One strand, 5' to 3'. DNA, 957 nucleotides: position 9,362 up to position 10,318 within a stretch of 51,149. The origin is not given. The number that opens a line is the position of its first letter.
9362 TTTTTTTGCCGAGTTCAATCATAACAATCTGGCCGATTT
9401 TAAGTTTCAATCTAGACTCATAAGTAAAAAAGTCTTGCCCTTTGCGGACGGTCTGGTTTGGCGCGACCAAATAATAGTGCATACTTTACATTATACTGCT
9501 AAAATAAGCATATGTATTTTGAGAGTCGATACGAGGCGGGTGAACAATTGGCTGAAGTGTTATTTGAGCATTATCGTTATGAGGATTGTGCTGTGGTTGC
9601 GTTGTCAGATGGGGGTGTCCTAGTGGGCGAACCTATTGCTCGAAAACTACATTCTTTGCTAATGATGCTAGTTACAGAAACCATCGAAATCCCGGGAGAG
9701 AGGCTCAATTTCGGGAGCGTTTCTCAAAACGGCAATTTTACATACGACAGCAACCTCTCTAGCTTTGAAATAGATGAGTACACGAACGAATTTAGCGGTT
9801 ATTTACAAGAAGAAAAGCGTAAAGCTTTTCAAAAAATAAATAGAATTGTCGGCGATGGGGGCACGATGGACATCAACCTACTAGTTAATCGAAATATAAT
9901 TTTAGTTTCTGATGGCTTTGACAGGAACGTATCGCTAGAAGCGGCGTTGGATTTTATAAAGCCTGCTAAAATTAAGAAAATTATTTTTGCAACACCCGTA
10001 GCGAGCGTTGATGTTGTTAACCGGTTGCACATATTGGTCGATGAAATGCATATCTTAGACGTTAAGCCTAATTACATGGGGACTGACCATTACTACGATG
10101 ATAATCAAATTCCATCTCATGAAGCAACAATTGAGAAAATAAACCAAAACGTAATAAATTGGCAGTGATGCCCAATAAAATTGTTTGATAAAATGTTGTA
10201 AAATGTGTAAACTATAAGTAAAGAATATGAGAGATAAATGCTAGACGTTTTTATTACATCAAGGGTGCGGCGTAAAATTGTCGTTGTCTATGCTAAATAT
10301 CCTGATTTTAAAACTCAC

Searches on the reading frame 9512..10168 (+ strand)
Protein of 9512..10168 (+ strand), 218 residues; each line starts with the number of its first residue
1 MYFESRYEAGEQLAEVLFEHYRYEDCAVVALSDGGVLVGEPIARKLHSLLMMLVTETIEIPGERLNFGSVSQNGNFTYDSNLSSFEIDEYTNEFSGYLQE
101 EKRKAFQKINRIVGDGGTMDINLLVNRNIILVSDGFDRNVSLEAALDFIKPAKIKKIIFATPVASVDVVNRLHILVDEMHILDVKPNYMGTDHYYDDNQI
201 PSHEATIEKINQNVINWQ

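Call 60: search_protein_families(library=pfam, proteins=[window:9512-10168:+], max_evalue=0.01)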
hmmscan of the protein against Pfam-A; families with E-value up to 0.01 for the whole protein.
window:9512-10168:+ (218 aa): 1 family
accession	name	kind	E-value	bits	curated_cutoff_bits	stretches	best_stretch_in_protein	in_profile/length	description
PF00156.33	Pribosyltran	-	7.6e-07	29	26.3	1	8-164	13-125/158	Phosphoribosyl transferase domain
